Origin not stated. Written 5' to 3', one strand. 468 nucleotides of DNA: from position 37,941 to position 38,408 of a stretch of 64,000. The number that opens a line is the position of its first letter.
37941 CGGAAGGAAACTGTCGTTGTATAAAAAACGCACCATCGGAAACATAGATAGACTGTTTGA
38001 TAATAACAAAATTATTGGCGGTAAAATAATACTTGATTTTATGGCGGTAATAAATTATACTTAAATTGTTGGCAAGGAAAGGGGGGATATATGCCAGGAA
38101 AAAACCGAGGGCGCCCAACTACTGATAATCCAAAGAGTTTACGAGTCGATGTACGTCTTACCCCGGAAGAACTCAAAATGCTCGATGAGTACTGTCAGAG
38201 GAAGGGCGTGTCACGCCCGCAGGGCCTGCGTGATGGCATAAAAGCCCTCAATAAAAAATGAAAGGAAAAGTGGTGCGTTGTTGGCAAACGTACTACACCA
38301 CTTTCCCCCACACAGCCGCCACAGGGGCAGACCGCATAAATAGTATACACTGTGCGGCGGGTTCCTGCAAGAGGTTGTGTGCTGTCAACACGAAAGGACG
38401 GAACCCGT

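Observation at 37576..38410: Tandem RHH-gene modules, each with a convergent promoter-hairpin-U-tract unit: candidate CopG/countertranscript-RNA circuit upstream of an ECF sigma operon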

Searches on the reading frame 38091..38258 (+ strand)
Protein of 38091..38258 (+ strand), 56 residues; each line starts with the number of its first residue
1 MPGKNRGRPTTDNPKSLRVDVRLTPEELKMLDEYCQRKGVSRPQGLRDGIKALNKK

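Call 8: search_protein_families(library=pfam, proteins=[window:38091-38258:+], max_evalue=1)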
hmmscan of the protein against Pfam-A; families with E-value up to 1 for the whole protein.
seq(56 aa): 3 families
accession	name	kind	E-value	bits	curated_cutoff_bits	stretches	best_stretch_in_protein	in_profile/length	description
PF01402.27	RHH_1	-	0.017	15.5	20.5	1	18-48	1-31/39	Ribbon-helix-helix protein, copG family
PF21983.2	NikA-like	-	0.033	14.8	27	1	14-41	2-29/72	Mobilization protein NikA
PF19514.5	MobC_2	-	0.12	12.5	27.5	1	4-40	9-45/140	MobC-like protein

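Call 11: find_homologous_proteins(query=window:38091-38258:+, max_evalue=0.001)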
Query seq(56 aa) (56 aa): 157 proteins with E <= 0.001 among 158 candidates; the best 120 are listed.
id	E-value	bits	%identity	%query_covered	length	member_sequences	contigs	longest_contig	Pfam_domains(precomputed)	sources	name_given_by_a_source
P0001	2.3e-29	117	98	100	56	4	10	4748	-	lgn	-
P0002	2.2e-24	101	88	100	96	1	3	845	-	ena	-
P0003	3.1e-24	101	86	100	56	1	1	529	-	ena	-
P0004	4.7e-24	100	87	96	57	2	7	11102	-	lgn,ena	-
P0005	6.9e-24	100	84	100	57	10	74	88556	-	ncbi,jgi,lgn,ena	-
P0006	8.7e-24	99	84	100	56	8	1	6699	-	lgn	-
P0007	1.4e-23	99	85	96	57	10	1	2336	-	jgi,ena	-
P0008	1.4e-23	99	84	100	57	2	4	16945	-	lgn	-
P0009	1.4e-23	99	86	100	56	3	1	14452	-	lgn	-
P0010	1.9e-23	98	85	96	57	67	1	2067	-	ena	-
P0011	2.0e-23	98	85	96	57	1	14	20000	-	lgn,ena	-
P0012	3.1e-23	98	82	100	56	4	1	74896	-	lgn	-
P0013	3.5e-23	97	84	100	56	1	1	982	-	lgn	-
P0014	3.5e-23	97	84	100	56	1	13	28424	-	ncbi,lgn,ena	-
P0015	3.5e-23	97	84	100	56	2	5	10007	-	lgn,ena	-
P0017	4.5e-23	97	84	98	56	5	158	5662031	-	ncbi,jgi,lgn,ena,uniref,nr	ncbi:MAG: hypothetical protein ACLTC4_17765 [Hungatella hathewayi]|uniref:Ribbon-helix-helix protein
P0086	2.6e-21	91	75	100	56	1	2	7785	-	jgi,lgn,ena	-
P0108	1.1e-20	90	75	100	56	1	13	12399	-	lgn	-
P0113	1.6e-20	89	78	98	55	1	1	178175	-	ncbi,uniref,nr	ncbi:ribbon-helix-helix protein, CopG family [Clostridium sp. D33t1_170424_F3]|uniref:ribbon-helix-h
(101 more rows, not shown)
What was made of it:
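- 38091..38261 (+): RHH2, a 56-aa ribbon-helix-helix repressor with an RGRP arm. There are 157 homologue clusters in gut Clostridia (call 11).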

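Call 13: find_encoding_contigs(protein=P0017, flank=4000, max_places=8)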
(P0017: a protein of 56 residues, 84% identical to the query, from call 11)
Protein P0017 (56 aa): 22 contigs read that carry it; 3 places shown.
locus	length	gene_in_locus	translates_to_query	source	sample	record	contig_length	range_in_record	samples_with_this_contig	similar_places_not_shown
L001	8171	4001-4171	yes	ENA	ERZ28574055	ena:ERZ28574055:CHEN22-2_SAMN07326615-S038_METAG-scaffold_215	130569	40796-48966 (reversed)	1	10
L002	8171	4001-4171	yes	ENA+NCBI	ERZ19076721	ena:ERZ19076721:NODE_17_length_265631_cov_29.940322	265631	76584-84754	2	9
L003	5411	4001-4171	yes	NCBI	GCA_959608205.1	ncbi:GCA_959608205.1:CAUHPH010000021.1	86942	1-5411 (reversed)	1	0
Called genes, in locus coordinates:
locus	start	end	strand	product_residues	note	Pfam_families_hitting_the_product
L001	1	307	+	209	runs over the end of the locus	PF02581:TMP-TENI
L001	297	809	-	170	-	-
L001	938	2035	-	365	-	PF01381:HTH_3, PF12844:HTH_19 (faint), PF13443:HTH_26 (weak), PF13560:HTH_31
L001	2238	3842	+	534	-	PF00270:DEAD, PF04851:ResIII, PF00271:Helicase_C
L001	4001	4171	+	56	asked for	-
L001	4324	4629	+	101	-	PF20648:DUF6809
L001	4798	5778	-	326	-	PF01156:IU_nuc_hydro, PF07632:Sde182_NH-like (faint)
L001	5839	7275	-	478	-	PF04616:Glyco_hydro_43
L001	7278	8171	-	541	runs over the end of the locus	PF00884:Sulfatase, PF01663:Phosphodiest (faint), PF16347:SGSH_C (faint)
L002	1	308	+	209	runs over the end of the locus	PF02581:TMP-TENI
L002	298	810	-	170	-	-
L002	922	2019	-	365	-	PF01381:HTH_3, PF12844:HTH_19 (faint), PF13443:HTH_26 (weak), PF13560:HTH_31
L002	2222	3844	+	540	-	-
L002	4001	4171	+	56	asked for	-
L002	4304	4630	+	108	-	PF20648:DUF6809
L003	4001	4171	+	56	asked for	-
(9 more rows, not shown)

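Call 14: find_encoding_contigs(protein=P0005, flank=4000, max_places=8)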
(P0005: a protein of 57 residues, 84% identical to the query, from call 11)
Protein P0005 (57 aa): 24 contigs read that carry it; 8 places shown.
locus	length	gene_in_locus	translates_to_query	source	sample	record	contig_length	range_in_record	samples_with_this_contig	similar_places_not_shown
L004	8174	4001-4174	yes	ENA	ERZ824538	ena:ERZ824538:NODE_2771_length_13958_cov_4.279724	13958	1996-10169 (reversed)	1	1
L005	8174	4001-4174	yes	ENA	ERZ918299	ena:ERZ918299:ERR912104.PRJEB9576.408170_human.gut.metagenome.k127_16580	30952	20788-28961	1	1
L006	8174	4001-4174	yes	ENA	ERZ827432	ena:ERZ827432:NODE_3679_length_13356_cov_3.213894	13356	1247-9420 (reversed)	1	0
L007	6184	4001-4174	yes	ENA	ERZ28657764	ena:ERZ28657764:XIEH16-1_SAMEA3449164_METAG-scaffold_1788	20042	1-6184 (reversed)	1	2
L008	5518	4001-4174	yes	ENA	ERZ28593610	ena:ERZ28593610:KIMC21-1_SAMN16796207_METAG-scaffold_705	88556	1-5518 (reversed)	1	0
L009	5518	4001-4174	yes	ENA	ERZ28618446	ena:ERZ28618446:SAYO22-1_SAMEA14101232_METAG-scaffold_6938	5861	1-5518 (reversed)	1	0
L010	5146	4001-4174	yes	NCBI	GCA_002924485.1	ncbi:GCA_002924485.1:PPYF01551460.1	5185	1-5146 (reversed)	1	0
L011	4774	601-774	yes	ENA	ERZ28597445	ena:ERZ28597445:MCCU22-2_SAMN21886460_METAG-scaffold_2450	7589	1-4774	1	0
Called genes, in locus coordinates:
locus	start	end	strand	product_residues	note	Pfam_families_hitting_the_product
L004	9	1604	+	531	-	-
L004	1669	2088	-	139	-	PF01047:MarR, PF12802:MarR_2 (weak), PF12840:HTH_20 (weak), PF13404:HTH_AsnC-type, PF13412:HTH_24, PF01037:AsnC_trans_reg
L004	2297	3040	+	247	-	PF00881:Nitroreductase, PF28600:Nitroreductase_C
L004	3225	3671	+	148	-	PF04545:Sigma70_r4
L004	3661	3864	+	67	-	PF12645:HTH_16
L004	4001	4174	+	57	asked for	-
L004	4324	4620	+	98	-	PF20648:DUF6809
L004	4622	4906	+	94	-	PF20648:DUF6809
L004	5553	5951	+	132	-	PF19514:MobC_2 (weak), PF21983:NikA-like, PF05713:MobC (faint)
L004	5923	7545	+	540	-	PF03432:Relaxase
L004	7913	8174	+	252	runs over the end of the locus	PF09681:Phage_rep_org_N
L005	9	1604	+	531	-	-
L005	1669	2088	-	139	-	PF01047:MarR, PF12802:MarR_2 (weak), PF12840:HTH_20 (weak), PF13404:HTH_AsnC-type, PF13412:HTH_24, PF01037:AsnC_trans_reg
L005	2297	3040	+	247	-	PF00881:Nitroreductase, PF28600:Nitroreductase_C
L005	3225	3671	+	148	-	PF04545:Sigma70_r4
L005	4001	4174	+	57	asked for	-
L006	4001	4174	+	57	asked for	-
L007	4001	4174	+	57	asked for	-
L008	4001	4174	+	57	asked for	-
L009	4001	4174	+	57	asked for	-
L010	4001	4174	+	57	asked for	-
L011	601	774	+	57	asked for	-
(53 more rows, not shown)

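Call 17: find_encoding_contigs(protein=P0113, flank=4000, max_places=4)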
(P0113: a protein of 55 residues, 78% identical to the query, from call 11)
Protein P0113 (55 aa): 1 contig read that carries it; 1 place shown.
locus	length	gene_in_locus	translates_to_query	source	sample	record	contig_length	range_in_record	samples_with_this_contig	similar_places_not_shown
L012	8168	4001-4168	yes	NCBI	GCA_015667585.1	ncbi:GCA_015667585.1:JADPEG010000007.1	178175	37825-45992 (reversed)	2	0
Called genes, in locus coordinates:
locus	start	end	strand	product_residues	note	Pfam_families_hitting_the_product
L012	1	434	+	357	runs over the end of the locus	PF00180:Iso_dh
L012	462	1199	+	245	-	PF03591:AzlC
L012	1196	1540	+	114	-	PF05437:AzlD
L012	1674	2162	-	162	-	PF00383:dCMP_cyt_deam_1, PF14437:MafB19-deam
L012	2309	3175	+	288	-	PF00398:RrnaAD, PF13649:Methyltransf_25 (weak)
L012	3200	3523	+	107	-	-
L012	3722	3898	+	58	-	-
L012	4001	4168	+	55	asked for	-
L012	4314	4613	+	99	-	PF20648:DUF6809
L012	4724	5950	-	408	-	PF02574:S-methyl_trans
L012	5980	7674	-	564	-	PF03485:Arg_tRNA_synt_N, PF00750:tRNA-synt_1d, PF05746:DALR_1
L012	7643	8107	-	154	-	PF09148:DUF1934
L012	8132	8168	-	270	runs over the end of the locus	PF01177:Asp_Glu_race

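Call 18: find_encoding_contigs(protein=P0108, flank=4000, max_places=4)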
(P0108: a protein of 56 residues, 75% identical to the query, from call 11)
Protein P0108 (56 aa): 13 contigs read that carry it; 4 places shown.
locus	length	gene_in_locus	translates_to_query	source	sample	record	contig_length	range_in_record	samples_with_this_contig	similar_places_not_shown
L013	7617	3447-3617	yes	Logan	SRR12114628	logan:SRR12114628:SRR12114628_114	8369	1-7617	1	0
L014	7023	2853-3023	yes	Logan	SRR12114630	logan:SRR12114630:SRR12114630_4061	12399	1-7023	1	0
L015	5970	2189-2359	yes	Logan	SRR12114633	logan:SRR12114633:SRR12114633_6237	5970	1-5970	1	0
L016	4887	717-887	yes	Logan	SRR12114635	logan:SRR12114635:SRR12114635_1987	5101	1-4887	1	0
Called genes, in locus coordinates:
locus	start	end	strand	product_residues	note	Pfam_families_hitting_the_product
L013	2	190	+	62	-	?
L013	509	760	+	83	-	PF01076:Mob_Pre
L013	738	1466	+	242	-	-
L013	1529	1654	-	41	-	-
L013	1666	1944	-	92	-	PF13031:DUF3892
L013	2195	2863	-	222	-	PF06114:Peptidase_M78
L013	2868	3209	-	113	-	PF01381:HTH_3, PF07022:Phage_CI_repr (faint), PF12844:HTH_19 (weak), PF13443:HTH_26, PF13560:HTH_31 (weak)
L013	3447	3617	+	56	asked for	-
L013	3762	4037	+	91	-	-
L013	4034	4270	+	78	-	-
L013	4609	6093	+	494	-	PF28123:DUF8370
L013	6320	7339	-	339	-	-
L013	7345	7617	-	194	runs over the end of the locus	PF01381:HTH_3 (weak), PF12844:HTH_19 (weak)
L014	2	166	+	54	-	?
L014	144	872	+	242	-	-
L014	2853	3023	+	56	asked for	-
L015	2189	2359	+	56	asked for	-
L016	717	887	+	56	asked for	-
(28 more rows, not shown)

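Call 19: find_encoding_contigs(protein=P0086, flank=4000, max_places=4)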
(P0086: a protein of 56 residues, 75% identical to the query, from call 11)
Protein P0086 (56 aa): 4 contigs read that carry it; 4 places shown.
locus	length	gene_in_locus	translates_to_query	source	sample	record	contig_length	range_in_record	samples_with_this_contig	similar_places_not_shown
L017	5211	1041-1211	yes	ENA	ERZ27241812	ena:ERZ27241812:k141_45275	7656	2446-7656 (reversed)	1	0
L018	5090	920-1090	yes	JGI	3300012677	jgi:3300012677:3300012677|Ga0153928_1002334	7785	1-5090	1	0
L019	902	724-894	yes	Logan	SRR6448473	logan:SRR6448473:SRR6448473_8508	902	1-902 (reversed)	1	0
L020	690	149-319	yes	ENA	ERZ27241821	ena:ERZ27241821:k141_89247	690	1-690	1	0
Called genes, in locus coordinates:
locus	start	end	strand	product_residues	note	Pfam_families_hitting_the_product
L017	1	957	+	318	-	?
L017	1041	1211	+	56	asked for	-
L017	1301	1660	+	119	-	PF20648:DUF6809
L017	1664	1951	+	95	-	PF20648:DUF6809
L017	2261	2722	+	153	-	-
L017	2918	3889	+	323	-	PF00656:Peptidase_C14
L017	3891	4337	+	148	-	-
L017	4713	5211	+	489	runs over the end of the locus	PF04326:SLFN_AlbA_2, PF13749:HATPase_c_4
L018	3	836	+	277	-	?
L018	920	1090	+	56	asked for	-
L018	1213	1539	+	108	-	PF20648:DUF6809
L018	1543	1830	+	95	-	PF20648:DUF6809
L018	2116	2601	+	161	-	-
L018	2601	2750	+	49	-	-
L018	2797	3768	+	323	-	PF00656:Peptidase_C14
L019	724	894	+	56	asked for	-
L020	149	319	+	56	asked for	-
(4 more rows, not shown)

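Call 80: search_protein_families(library=phrogs, proteins=[window:38091-38258:+], max_evalue=0.01)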
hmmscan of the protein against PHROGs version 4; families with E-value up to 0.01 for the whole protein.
seq(56 aa): 1 family
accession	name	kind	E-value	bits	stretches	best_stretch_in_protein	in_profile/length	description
phrog_876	-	transcription regulation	1.1e-11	45.7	1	2-55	54-106/239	transcriptional repressor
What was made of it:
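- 38091..38261 (+): phrog_876 at 1e-11 (call 80).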

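Call 81: search_protein_families(library=ncbifam, proteins=[window:38091-38258:+], max_evalue=0.01)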
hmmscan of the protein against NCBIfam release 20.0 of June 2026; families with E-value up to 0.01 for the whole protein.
seq(56 aa): 1 family
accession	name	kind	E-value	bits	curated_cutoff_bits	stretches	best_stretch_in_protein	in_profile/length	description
NF053762.1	aCcr1_fam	equivalog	0.00034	20.4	60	1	27-52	11-36/38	aCcr1 family cell cycle regulator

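Call 84: search_dna_similar(query=window:38091-38258:+, collection=phages, mode=protein, max_evalue=0.001, max_rows=12)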
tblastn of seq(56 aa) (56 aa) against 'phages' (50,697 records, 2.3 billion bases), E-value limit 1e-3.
Records with a match: 8; places in all: 8; records where one place covers at least 80% of the query: 8.
Best place of each record, by identity: <60% 8.
By first word of the organism name: Streptococcus 5; Fusobacterium 1; Bacteriophage 1; Clostridioides 1.
By host as written in the record: - 2; Fusobacterium necrophorum subsp. necrophorum strain FN37 1; Streptococcus pyogenes M1_GAS 1; Streptococcus pyogenes Alab49 1; Streptococcus equi ERR066392 1; Streptococcus equi ERR066396 1; Streptococcus suis GD-0063 1.
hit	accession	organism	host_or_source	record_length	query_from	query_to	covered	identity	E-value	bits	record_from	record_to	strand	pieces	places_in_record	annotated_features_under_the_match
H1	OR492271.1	Fusobacterium phage phiFN37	Fusobacterium necrophorum subsp. ...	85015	4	50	84%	46.8%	1e-4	42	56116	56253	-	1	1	transcriptional repressor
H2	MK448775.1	Streptococcus phage Javan489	Streptococcus pyogenes M1_GAS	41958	4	53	89%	42.0%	2e-5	45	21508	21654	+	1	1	hypothetical protein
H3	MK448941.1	Streptococcus phage Javan446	Streptococcus pyogenes Alab49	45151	4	53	89%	42.0%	2e-5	45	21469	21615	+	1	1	hypothetical protein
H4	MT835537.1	Bacteriophage sp.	human fecal samples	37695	3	51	88%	42.9%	3e-5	44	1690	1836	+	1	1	record has no annotation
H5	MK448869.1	Streptococcus phage Javan190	Streptococcus equi ERR066392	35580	7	53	84%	42.6%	1e-5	45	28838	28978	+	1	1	hypothetical protein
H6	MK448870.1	Streptococcus phage Javan192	Streptococcus equi ERR066396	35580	7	53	84%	42.6%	1e-5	45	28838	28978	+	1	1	hypothetical protein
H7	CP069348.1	Clostridioides phage pCD1602_4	water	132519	7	53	84%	36.2%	2e-4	42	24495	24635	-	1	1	record has no annotation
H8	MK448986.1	Streptococcus phage Javan570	Streptococcus suis GD-0063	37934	4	54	91%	31.4%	3e-4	42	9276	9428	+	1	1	hypothetical protein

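Call 86: get_annotated_region(hit=H2, flank=1500)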
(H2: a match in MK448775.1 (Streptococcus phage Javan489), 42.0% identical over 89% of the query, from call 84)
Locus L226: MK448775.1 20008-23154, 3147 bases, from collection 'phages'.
description: Streptococcus phage Javan489, complete genome.
organism: Streptococcus phage Javan489 (NCBI taxid 2548204)
taxonomy: Viruses; Duplodnaviria; Heunggongvirae; Uroviricota; Caudoviricetes
host: Streptococcus pyogenes M1_GAS; source: -; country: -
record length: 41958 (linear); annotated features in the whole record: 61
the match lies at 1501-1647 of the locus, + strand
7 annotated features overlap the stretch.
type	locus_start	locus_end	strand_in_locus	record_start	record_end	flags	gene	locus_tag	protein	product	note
CDS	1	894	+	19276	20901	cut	-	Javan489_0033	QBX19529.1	hypothetical protein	Phi Mu50B-like protein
CDS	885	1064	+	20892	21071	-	-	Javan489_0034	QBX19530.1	hypothetical protein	-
CDS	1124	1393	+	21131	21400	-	-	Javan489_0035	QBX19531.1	hypothetical protein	-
CDS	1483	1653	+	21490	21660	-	-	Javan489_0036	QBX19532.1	hypothetical protein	-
CDS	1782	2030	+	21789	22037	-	-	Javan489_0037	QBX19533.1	hypothetical protein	-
CDS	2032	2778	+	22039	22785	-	-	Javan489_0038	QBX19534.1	putative antirepressor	-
CDS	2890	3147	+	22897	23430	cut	-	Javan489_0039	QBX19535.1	capsid and scaffold protein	-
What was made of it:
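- On pMV158-type CopG/RNAII replication control: The contexts are chromosomes, ICE/IME-like elements and phages (calls 13, 14, 18, 86).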

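Call 90: get_annotated_region(hit=H5, flank=1500)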
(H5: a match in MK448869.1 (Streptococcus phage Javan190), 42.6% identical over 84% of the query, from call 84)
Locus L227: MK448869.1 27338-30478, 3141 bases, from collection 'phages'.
description: Streptococcus phage Javan190, complete genome.
organism: Streptococcus phage Javan190 (NCBI taxid 2548038)
taxonomy: Viruses; Duplodnaviria; Heunggongvirae; Uroviricota; Caudoviricetes
host: Streptococcus equi ERR066392; source: -; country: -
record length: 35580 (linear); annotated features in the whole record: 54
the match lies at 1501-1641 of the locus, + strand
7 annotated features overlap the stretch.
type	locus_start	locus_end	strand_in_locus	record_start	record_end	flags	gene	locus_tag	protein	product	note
CDS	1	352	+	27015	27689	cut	-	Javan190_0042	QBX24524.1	hyaluronate lyase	-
CDS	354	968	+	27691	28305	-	-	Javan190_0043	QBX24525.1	hypothetical protein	-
CDS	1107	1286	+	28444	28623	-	-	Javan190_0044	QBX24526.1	hypothetical protein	-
CDS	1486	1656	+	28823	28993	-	-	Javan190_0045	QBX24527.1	hypothetical protein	-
CDS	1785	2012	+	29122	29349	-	-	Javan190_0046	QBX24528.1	hypothetical protein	-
CDS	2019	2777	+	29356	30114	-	-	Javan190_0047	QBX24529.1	putative antirepressor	-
CDS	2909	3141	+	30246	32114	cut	-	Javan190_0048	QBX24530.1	hyaluronidase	-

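Call 91: get_annotated_region(hit=H8, flank=1500)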
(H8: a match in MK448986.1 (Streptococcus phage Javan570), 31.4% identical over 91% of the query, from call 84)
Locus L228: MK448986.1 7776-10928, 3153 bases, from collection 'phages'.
description: Streptococcus phage Javan570, complete genome.
organism: Streptococcus phage Javan570 (NCBI taxid 2548265)
taxonomy: Viruses; Duplodnaviria; Heunggongvirae; Uroviricota; Caudoviricetes
host: Streptococcus suis GD-0063; source: -; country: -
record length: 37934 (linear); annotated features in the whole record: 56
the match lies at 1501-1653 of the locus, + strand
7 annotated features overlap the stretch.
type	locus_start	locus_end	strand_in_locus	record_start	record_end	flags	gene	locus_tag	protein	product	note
CDS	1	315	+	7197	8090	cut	-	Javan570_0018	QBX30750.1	hypothetical protein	-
CDS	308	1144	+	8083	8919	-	-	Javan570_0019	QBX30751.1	hypothetical protein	Prophage Lp1 protein 19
CDS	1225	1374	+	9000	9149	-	-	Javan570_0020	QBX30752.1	hypothetical protein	-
CDS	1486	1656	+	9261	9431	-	-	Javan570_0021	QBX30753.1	hypothetical protein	-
CDS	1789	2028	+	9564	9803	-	-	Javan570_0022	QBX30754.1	hypothetical protein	-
CDS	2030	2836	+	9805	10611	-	-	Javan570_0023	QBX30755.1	antirepressor protein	-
CDS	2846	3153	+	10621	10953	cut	-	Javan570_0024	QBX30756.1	hypothetical protein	FIG01115109: hypothetical protein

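Call 92: get_annotated_region(hit=H1, flank=1500)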
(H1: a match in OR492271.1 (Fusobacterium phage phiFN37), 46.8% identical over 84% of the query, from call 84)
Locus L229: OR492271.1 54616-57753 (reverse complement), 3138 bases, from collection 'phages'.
description: Fusobacterium phage phiFN37, complete genome.
organism: Fusobacterium phage phiFN37 (NCBI taxid 3079567)
taxonomy: Viruses
host: Fusobacterium necrophorum subsp. necrophorum strain FN37; source: -; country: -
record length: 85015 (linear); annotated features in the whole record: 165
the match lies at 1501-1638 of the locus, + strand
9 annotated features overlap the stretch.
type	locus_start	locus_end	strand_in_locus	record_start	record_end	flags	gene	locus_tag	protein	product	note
CDS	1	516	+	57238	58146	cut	-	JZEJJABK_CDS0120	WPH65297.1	hypothetical protein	unknown function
CDS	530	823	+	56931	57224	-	-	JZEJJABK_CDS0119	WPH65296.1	hypothetical protein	unknown function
CDS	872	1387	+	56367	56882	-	-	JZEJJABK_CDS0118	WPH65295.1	hypothetical protein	unknown function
CDS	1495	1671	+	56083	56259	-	-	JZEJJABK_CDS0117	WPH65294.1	transcriptional repressor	transcription regulation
CDS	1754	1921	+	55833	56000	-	-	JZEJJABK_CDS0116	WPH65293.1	hypothetical protein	unknown function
CDS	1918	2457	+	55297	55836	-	-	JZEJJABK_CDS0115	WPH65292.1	Rha family transcriptional regulator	regulation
CDS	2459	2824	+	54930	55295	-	-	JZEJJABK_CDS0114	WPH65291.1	hypothetical protein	unknown function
CDS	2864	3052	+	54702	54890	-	-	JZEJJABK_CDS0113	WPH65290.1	hypothetical protein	unknown function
CDS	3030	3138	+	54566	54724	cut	-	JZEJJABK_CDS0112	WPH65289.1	hypothetical protein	unknown function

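Call 97: search_protein_families(library=pfam, proteins=[L226:1782-2027:+, L227:1785-2009:+, L228:1789-2025:+, L229:1754-1918:+, L226:2032-2775:+, L229:1918-2454:+], max_evalue=0.1)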
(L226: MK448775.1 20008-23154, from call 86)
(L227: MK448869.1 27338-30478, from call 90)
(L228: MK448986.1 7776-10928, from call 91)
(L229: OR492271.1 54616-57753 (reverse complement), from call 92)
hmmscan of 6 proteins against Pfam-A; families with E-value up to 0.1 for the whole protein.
L226:1782-2027:+ (82 aa): 1 family
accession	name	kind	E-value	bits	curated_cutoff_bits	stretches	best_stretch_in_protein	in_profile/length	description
PF10776.14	DUF2600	-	0.052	12.8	25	1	24-66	162-204/328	Protein of unknown function (DUF2600)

L227:1785-2009:+ (75 aa): 0 families

L228:1789-2025:+ (79 aa): 0 families

L229:1754-1918:+ (55 aa): 1 family
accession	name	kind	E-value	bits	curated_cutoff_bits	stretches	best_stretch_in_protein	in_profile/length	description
PF18434.6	Kazal_3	-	0.016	15.3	26.2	0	15-31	25-41/50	Kazal-type serine protease inhibitor domain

L226:2032-2775:+ (248 aa): 3 families
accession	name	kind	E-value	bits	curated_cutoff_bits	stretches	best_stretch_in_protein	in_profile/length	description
PF03374.19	ANT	-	4.3e-23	82.2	25.3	1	150-247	3-105/108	Phage antirepressor protein KilAC domain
PF02498.22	Bro-N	-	1.3e-22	80.6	25.6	1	13-99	1-96/96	BRO family, N-terminal domain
PF20131.4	MC3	-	0.097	12.6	23.2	0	166-226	72-132/159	ABC-three component (ABC-3C) system Middle Component 3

L229:1918-2454:+ (179 aa): 0 families
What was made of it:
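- On P22 immI (arc-sar-ant): The feature is met only in phage relatives: Javan489, Javan190 and Javan570 (ANT/Bro-N domains confirmed for Javan489), and phiFN37 (gene annotated as Rha family) (calls 86, 90-92, 97).
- Closest known: Phage P22 immI region: arc. Same: Streptococcus phage relatives of this module lead into a Bro-N/ANT-domain antirepressor (calls 86, 90, 91, 97).
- Phage versions lead into an antirepressor (calls 86, 97).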
